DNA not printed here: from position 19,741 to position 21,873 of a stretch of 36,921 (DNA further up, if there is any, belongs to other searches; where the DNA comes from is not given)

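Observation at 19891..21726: Hybrid initiating enzyme: WecA/MraY-type PNPT fused to the CapD/WbaP-type 4-TM plus Rossmann-like module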

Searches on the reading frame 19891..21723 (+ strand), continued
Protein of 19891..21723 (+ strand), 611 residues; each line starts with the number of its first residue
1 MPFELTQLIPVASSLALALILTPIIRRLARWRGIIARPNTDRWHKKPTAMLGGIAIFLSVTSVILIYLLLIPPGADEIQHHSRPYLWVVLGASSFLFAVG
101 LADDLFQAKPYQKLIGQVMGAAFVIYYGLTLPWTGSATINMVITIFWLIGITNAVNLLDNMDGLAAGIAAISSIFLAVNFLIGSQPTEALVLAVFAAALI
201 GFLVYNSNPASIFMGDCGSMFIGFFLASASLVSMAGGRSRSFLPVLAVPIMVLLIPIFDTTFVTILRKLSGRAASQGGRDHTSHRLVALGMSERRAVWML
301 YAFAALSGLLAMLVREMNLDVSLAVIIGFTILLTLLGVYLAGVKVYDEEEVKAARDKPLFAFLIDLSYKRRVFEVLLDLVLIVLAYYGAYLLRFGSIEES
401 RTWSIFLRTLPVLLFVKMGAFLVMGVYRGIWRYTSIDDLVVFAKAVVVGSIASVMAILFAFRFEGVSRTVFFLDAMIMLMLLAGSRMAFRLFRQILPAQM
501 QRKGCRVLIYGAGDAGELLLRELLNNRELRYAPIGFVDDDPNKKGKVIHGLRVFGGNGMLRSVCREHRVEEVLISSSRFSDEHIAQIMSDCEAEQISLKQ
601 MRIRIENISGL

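Call 19: search_solved_structures(query=window:19891-21723:+, max_evalue=0.01, show_alignments=3)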
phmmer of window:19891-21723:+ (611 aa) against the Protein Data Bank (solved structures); distinct sequences matched with E-value up to 0.01: 6.
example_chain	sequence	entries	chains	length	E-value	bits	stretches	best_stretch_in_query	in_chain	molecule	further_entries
5jnq_A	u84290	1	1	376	4.1e-13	51.9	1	8-313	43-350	Phospho-N-acetylmuramoyl-pentapeptide-transferase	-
4j72_A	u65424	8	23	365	7.5e-08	34.6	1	15-309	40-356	Phospho-N-acetylmuramoyl-pentapeptide-transferase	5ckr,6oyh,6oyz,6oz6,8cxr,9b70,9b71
9zno_A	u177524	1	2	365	2e-07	33.1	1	17-312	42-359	Phospho-N-acetylmuramoyl-pentapeptide-transferase (MraY)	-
3nkl_A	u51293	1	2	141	1.9e-05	26.6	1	506-579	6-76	UDP-D-quinovosamine 4-dehydrogenase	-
8g01_A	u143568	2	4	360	0.0041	18.9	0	139-229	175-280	Phospho-N-acetylmuramoyl-pentapeptide-transferase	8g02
8tlu_A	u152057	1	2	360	0.0047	18.7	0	135-229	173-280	Phospho-N-acetylmuramoyl-pentapeptide-transferase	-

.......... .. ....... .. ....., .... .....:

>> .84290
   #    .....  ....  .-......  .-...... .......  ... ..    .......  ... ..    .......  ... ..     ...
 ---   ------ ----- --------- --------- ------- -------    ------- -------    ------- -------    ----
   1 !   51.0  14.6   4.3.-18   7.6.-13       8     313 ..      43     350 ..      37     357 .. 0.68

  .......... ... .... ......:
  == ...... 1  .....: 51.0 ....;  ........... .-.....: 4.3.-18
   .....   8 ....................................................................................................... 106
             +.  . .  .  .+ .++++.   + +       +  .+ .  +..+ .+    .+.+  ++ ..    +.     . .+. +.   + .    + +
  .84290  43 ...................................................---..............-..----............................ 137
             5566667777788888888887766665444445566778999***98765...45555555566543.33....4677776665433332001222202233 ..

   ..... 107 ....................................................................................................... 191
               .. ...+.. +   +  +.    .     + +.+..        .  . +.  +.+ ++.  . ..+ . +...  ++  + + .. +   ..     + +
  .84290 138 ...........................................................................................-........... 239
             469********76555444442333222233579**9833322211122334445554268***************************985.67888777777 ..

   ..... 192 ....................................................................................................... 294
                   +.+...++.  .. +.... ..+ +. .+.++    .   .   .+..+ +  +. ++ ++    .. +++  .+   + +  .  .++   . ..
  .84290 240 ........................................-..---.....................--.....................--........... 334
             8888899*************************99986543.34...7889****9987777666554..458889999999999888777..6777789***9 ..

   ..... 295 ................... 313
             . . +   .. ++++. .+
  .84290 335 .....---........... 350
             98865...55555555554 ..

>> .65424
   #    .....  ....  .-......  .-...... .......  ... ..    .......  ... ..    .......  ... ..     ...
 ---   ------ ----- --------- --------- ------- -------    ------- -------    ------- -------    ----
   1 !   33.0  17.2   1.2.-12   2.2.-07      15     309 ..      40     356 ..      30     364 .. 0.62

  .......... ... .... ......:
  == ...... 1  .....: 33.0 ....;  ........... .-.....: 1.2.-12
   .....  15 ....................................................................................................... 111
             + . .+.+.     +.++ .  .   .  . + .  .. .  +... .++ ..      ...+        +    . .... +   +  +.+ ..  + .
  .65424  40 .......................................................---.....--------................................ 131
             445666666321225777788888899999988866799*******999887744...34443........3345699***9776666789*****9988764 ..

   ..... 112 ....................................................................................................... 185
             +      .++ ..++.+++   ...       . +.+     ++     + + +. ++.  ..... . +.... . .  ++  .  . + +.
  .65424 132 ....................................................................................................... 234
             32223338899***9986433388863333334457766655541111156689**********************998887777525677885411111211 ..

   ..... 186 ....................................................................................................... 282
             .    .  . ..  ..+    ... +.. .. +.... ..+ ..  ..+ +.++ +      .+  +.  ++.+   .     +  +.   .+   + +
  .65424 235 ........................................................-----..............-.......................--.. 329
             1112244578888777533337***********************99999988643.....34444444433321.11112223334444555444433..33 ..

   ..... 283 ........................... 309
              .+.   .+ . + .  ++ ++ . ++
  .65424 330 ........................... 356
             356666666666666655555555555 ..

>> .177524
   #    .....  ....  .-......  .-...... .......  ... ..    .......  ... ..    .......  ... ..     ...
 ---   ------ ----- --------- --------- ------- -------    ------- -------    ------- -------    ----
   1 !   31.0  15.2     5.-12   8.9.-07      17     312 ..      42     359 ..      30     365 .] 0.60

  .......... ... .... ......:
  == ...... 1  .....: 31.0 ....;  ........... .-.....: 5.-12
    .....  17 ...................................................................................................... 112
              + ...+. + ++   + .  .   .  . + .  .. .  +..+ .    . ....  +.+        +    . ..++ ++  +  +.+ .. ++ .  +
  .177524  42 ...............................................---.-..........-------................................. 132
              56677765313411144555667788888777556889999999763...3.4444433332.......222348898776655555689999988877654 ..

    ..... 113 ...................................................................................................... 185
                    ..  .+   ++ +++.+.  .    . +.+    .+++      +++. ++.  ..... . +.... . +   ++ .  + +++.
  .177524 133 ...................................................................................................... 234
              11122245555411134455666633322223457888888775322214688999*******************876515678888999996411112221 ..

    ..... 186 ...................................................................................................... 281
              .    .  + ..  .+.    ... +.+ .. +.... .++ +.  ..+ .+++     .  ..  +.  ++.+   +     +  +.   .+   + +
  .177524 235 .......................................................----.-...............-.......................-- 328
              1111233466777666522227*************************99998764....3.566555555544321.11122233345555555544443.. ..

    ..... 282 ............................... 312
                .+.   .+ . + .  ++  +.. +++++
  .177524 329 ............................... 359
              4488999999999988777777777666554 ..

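Call 25: search_protein_representatives(protein=window:19891-21723:+)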
Query: 611 residues. Proteins with E-value up to 0.001 (for the whole library): 41154; up to 1e-10: 22093; up to 1e-30: 4296. The best 150 are listed.
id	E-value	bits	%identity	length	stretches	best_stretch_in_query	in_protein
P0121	2.6e-259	878.1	69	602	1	3-610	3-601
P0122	1.1e-219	747.2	58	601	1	13-608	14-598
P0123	1.6e-207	707.1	58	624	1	7-603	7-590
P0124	6.4e-183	625.8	64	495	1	7-493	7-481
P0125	3.8e-161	554.0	48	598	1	14-605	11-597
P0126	6.9e-157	539.9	46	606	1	8-604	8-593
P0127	6.7e-156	536.6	48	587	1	6-589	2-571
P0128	6.9e-147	506.9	45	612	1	13-605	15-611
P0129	2.3e-145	501.8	46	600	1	15-605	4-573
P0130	3.6e-141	488.0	44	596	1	18-607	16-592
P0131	1.4e-138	479.4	42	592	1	18-606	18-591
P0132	1.2e-137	476.3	43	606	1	8-601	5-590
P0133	1.9e-137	475.7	42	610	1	8-599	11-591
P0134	9.0e-137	473.5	44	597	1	15-606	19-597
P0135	6.2e-136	470.7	44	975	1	9-604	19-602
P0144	1.7e-132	459.4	42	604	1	5-600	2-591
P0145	2.8e-132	458.6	42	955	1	12-599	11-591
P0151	1.9e-129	449.3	48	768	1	8-524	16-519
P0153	1.4e-128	446.5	43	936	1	27-596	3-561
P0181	4.2e-117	408.5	37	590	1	8-591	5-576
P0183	4.7e-117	408.3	45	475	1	10-493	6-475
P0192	2.8e-115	402.5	41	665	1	8-608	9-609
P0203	2.7e-112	392.6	42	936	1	6-590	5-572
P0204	4.0e-112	392.1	42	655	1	6-610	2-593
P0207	1.7e-111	390.0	39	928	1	18-609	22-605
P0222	1.2e-108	380.6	40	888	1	8-575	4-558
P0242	4.4e-104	365.5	34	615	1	13-603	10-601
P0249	5.2e-102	358.7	45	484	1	12-489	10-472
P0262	3.2e-99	349.5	37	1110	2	13-593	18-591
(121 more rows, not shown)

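Call 26: search_protein_families(library=pfam, proteins=[P0135, P0145, P0153, P0203, P0207, P0222, P0262, P0151, P0192, P0204], max_evalue=0.00001)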
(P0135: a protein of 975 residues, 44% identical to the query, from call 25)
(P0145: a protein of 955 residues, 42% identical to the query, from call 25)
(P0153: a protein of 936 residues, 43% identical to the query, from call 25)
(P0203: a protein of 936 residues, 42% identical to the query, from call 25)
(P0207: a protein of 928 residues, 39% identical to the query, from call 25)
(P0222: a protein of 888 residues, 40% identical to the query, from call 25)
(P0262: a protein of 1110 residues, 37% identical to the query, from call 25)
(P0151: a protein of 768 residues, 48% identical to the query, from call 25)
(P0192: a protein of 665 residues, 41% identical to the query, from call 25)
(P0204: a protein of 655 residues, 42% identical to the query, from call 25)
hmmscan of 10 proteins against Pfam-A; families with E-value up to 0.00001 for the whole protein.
P0135 (975 aa): 5 families
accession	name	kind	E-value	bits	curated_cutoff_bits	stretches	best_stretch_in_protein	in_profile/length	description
PF02719.21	Polysacc_synt_2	-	2.2e-52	178.5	20.2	1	645-907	1-269/293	Polysaccharide biosynthesis protein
PF00953.26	Glycos_transf_4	-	2.2e-37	129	27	1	86-230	3-158/160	Glycosyl transferase family 4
PF13727.12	CoA_binding_3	-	5.8e-13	49.7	25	1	422-596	3-171/175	CoA-binding domain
PF01370.27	Epimerase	-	3.1e-12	46.9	20.9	1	645-853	1-227/240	NAD dependent epimerase/dehydratase family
PF03435.24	Sacchrp_dh_NADP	-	5.2e-06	27.3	25.1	0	645-725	1-78/129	Saccharopine dehydrogenase NADP binding domain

P0145 (955 aa): 4 families
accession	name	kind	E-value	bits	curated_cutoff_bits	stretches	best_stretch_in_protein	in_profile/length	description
PF02719.21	Polysacc_synt_2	-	2.2e-40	139.1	20.2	1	639-883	1-253/293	Polysaccharide biosynthesis protein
PF00953.26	Glycos_transf_4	-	1.2e-36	126.6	27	1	74-220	2-159/160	Glycosyl transferase family 4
PF13727.12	CoA_binding_3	-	4e-18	66.5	25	1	416-594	2-175/175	CoA-binding domain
PF01370.27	Epimerase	-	3.9e-09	36.7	20.9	1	639-802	1-173/240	NAD dependent epimerase/dehydratase family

P0153 (936 aa): 6 families
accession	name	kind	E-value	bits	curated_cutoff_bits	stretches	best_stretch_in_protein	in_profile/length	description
PF02719.21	Polysacc_synt_2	-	2.7e-44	152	20.2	1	612-865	1-272/293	Polysaccharide biosynthesis protein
PF00953.26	Glycos_transf_4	-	5.6e-35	121.1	27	1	51-201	2-159/160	Glycosyl transferase family 4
PF13727.12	CoA_binding_3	-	7.9e-22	78.5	25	1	391-567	3-175/175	CoA-binding domain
PF01370.27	Epimerase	-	3.2e-12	46.8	20.9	1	612-810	1-223/240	NAD dependent epimerase/dehydratase family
PF04321.23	RmlD_sub_bind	-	1.7e-10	40.9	27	1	612-845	3-232/287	RmlD substrate binding domain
PF00106.31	adh_short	-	1.5e-06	28.2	26.6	1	610-676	1-70/195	short chain dehydrogenase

P0203 (936 aa): 2 families
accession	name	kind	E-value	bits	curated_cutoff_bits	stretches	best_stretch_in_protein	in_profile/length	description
PF00953.26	Glycos_transf_4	-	8.4e-38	130.3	27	1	74-220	2-159/160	Glycosyl transferase family 4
PF13727.12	CoA_binding_3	-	2.4e-17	63.9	25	1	409-575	5-166/175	CoA-binding domain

P0207 (928 aa): 2 families
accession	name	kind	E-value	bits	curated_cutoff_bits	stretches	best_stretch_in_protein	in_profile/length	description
PF00953.26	Glycos_transf_4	-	3.9e-36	124.9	27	1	78-224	2-159/160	Glycosyl transferase family 4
PF13727.12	CoA_binding_3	-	2.6e-12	47.5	25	1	421-590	3-167/175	CoA-binding domain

P0222 (888 aa): 4 families
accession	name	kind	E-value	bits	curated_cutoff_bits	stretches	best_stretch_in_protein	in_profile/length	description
PF11959.13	DUF3473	-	5e-39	133.7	29.6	1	757-883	1-128/130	Domain of unknown function (DUF3473)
PF01522.26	Polysacc_deac_1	-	9e-24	84.2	23.1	1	653-754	24-122/124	Polysaccharide deacetylase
PF00953.26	Glycos_transf_4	-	1.9e-19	70.6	27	1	70-218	3-158/160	Glycosyl transferase family 4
PF13727.12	CoA_binding_3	-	9.5e-16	58.7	25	1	409-578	4-168/175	CoA-binding domain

P0262 (1110 aa): 5 families
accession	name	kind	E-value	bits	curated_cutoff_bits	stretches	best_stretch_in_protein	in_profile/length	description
PF02719.21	Polysacc_synt_2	-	2.6e-48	165.2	20.2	1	754-1048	1-290/293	Polysaccharide biosynthesis protein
PF00953.26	Glycos_transf_4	-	9.7e-38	130.1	27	1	80-225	3-159/160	Glycosyl transferase family 4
PF13727.12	CoA_binding_3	-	5.5e-19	69.3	25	2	615-704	81-170/175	CoA-binding domain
PF01370.27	Epimerase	-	1e-11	45.1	20.9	1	754-980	1-229/240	NAD dependent epimerase/dehydratase family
PF16363.11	GDP_Man_Dehyd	-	1e-05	25.6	27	0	806-1045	42-304/332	GDP-mannose 4,6 dehydratase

P0151 (768 aa): 1 family
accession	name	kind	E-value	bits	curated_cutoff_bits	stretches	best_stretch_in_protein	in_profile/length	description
PF00953.26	Glycos_transf_4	-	3.8e-32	111.9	27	1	85-228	4-158/160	Glycosyl transferase family 4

P0192 (665 aa): 2 families
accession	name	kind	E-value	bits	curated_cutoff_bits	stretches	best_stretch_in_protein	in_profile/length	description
PF00953.26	Glycos_transf_4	-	1.7e-33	116.3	27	1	79-221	4-157/160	Glycosyl transferase family 4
PF13727.12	CoA_binding_3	-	9.4e-13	49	25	1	438-577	16-149/175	CoA-binding domain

P0204 (655 aa): 2 families
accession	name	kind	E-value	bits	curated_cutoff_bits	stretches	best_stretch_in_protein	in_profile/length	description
PF00953.26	Glycos_transf_4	-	4.4e-27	95.5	27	1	71-217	2-157/160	Glycosyl transferase family 4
PF13727.12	CoA_binding_3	-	3e-13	50.6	25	1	410-574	3-164/175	CoA-binding domain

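Call 27: predict_structure(alignment_id=A1)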
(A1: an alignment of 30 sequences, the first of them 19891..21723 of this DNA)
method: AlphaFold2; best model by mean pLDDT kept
length: 611 residues; sequences in the alignment: 30
mean_pLDDT: 56.2   pTM: 0.46
mean pLDDT of the five models: 56.2, 53.5, 49.2, 46.3, 44.5
residues with pLDDT >= 90: 0; 70-90: 126; 50-70: 229; < 50: 256
segments of 3 or more residues with pLDDT < 50: 1-3, 36-49, 108-119, 131-133, 147-161, 209-291, 319-352, 358-398, 427-437, 463-467, 482-501, 605-608
pLDDT, mean of each block of 10 residues (from residue 1): 62 83 72 53 42 68 79 61 63 61 54 45 51 51 50 40 58 66 68 76 62 42 45 38 39 43 46 36 41 55 57 53 45 45 39 49 45 46 46 43 52 53 48 46 61 62 49 53 44 39 72 72 67 82 65 74 83 78 82 82 50 32
secondary structure, 60 per line:
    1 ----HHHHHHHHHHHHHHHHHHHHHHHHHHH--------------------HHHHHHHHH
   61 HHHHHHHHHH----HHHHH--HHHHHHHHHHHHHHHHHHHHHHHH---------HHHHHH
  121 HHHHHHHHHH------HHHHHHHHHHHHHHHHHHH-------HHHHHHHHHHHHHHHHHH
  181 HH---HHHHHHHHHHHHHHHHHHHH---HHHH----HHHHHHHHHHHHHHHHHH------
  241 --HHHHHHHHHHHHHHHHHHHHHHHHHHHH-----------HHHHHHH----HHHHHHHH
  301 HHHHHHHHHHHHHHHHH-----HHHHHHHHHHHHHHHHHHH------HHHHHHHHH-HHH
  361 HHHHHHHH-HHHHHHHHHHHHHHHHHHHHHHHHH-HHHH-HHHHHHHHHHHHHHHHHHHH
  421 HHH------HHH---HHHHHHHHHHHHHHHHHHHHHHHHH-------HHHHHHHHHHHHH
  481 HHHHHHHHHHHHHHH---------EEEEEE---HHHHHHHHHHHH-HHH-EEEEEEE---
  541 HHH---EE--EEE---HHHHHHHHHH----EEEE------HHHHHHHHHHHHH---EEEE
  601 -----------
elements in order: H5-31 H52-70 H75-79 H82-105 H115-130 H137-155 H163-182 H186-205 H209-212 H217-234 H243-270 H282-288 H293-317 H323-341 H348-356 H358-368 H370-394 H396-399 H401-423 H436-460 H468-495 E505-510 H514-525 E531-537 E551-553 H557-566 E571-574 H581-593 E597-600

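Call 32: search_protein_families(library=pfam, alignment_id=A3, max_evalue=0.0001)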
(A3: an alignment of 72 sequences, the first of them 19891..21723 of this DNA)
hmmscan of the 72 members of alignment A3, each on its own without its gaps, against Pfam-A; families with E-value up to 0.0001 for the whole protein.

A. member 1, window:19891-21723:+ (611 aa): 2 families
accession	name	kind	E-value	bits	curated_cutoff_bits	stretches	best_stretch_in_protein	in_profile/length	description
PF00953.26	Glycos_transf_4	-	2.3e-32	112.6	27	1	87-233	2-159/160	Glycosyl transferase family 4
PF13727.12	CoA_binding_3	-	1.5e-14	54.8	25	1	424-594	3-167/175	CoA-binding domain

B. families by the number of members that match (of 72 scanned): 4 families
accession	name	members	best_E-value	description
PF00953.26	Glycos_transf_4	72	6.3e-39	Glycosyl transferase family 4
PF13727.12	CoA_binding_3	70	2.7e-21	CoA-binding domain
PF17836.7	PglD_N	7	1.5e-06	PglD N-terminal domain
PF02629.25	CoA_binding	1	3e-05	CoA binding domain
